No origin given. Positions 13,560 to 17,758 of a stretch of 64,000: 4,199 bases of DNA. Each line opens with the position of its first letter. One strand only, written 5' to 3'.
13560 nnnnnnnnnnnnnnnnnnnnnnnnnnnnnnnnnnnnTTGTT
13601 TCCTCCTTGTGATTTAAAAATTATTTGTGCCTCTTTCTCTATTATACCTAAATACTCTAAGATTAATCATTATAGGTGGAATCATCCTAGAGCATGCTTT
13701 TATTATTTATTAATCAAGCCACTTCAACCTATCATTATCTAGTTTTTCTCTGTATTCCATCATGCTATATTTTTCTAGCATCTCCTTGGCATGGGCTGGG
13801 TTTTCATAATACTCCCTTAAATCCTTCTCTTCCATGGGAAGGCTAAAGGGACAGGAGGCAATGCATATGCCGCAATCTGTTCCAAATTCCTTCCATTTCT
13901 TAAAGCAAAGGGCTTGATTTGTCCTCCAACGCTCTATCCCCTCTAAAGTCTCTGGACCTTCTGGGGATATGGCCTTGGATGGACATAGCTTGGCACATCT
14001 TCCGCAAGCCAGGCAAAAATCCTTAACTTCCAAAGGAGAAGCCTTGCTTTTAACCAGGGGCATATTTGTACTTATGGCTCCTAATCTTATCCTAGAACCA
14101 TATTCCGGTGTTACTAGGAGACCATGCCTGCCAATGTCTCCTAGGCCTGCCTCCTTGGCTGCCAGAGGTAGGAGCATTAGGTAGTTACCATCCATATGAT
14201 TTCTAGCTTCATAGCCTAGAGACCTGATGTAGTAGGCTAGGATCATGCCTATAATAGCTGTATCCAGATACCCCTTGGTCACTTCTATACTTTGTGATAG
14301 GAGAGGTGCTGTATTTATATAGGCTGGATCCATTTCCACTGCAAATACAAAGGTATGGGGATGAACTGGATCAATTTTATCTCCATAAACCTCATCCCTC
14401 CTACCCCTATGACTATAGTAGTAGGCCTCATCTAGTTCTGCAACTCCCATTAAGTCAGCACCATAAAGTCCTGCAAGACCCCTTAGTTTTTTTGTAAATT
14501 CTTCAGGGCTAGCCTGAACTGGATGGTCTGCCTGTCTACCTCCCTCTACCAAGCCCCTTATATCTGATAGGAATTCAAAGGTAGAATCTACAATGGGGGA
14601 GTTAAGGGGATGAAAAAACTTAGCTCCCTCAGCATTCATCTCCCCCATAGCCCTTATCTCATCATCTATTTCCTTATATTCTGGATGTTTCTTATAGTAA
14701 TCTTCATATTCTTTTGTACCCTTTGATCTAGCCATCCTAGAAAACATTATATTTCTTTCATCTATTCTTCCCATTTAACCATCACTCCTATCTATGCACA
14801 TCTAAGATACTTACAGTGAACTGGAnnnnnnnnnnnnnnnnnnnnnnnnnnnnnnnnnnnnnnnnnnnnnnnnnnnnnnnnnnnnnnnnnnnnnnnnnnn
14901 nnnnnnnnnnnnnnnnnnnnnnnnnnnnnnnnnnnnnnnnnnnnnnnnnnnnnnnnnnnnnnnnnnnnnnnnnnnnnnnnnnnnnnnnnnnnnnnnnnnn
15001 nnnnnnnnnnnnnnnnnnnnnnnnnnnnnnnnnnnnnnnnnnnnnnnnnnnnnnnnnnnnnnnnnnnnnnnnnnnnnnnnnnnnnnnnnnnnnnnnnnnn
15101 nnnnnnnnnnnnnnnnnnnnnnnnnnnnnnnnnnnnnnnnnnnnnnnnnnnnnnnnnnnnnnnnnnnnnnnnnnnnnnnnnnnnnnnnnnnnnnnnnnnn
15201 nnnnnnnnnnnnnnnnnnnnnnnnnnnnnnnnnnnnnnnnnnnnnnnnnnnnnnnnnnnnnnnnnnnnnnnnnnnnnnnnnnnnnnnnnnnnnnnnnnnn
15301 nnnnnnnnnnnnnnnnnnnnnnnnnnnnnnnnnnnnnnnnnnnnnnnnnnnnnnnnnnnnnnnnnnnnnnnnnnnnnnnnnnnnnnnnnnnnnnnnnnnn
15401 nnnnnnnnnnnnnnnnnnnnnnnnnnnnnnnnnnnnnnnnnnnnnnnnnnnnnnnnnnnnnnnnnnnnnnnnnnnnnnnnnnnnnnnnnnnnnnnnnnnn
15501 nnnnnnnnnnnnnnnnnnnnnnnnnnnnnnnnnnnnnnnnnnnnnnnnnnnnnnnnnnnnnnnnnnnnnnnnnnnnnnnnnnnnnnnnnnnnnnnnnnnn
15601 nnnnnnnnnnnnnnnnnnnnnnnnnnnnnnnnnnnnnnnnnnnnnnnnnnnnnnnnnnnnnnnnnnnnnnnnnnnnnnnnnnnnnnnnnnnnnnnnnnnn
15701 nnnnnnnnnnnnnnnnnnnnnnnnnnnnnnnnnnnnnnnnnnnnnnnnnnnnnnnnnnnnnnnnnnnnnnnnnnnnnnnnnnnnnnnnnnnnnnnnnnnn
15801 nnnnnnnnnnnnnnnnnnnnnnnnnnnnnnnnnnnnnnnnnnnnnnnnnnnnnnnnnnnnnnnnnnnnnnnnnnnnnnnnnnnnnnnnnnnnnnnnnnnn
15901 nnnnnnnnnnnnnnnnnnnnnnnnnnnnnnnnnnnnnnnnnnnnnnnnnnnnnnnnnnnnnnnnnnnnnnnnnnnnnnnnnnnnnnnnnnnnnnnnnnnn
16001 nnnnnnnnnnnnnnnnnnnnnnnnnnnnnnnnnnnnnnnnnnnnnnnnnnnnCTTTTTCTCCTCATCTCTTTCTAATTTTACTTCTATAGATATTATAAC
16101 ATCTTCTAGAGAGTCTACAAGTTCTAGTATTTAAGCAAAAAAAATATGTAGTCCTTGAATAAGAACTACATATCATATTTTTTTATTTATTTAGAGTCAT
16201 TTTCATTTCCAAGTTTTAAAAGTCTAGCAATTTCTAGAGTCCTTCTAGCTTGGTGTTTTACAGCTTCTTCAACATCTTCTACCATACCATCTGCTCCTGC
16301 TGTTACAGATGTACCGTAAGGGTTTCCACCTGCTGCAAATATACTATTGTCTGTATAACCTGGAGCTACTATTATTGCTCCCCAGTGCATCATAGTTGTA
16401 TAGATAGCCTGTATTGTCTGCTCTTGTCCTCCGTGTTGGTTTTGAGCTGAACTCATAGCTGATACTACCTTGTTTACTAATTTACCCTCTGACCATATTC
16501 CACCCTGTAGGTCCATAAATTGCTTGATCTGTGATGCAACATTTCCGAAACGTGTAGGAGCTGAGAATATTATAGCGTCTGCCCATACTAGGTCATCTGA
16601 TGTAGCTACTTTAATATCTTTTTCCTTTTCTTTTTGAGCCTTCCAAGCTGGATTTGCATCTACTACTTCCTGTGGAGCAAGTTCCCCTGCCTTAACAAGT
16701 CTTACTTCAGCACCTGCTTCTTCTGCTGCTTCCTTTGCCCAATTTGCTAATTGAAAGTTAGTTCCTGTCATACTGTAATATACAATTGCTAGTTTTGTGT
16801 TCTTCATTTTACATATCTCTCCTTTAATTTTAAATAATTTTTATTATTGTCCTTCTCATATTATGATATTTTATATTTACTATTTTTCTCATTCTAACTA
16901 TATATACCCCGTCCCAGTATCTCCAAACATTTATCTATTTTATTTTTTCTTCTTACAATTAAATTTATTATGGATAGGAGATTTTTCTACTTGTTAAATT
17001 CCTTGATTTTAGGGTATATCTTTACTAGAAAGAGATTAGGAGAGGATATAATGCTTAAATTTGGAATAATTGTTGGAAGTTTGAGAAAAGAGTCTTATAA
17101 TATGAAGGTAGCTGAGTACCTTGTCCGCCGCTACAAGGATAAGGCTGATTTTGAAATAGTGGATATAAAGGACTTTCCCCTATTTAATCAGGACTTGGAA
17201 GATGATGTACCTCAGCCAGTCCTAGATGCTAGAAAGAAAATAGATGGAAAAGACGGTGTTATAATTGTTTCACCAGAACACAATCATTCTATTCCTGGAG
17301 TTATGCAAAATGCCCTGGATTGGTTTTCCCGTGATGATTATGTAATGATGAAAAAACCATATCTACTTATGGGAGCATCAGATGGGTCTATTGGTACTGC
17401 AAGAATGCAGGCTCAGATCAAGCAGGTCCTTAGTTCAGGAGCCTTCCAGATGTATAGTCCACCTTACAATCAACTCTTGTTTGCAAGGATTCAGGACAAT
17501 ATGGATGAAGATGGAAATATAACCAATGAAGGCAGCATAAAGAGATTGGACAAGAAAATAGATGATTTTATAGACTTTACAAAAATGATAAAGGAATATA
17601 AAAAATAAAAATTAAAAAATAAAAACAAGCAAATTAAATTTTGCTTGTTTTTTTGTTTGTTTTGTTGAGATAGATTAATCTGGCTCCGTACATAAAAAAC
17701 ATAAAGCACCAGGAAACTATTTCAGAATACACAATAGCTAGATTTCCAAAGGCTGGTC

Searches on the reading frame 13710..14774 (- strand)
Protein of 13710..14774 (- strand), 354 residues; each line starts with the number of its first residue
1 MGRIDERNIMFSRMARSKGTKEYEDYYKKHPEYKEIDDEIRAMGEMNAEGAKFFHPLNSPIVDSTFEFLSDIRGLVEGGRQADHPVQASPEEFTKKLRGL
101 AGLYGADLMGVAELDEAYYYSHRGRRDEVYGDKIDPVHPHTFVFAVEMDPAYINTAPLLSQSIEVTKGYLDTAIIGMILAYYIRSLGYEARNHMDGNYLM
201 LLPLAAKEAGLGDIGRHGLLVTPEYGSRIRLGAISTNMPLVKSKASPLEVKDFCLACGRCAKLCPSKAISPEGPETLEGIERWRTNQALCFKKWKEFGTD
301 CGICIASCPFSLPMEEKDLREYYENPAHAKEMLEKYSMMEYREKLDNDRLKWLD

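Call 15: search_protein_families(library=pfam, proteins=[window:13710-14774:-], max_evalue=0.0001)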
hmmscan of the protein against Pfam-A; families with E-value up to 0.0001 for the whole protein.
window:13710-14774:- (354 aa): 6 families
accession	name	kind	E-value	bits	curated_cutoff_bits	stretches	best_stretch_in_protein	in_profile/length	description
PF12838.12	Fer4_7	-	1.1e-07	32.6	27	1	254-310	2-50/52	4Fe-4S dicluster domain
PF13187.11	Fer4_9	-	5e-07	30.1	27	0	252-269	35-52/52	4Fe-4S dicluster domain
PF00037.32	Fer4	-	2.9e-06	27.3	21.1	0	251-270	5-24/24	4Fe-4S binding domain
PF13183.11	Fer4_8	-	1.6e-05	25.8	27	0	299-334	6-42/68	4Fe-4S dicluster domain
PF25160.1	LdpA_Fe-S-bd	-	1.9e-05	24.8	27.6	0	250-270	24-44/49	LdpA Fe-S cluster-binding domain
PF12837.12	Fer4_6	-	6.2e-05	23.2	25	0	251-269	6-24/24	4Fe-4S binding domain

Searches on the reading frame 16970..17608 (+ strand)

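Call 14: search_protein_families(library=pfam, proteins=[window:16970-17608:+], max_evalue=0.0001)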
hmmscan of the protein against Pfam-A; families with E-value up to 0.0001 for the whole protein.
window:16970-17608:+ (212 aa): 2 families
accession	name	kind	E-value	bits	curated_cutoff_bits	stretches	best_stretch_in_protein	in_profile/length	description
PF03358.20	FMN_red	-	4.7e-34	117.6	24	1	30-172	2-148/152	NADPH-dependent FMN reductase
PF02525.22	Flavodoxin_2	-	1.3e-05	25.5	27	1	33-126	5-110/198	Flavodoxin-like fold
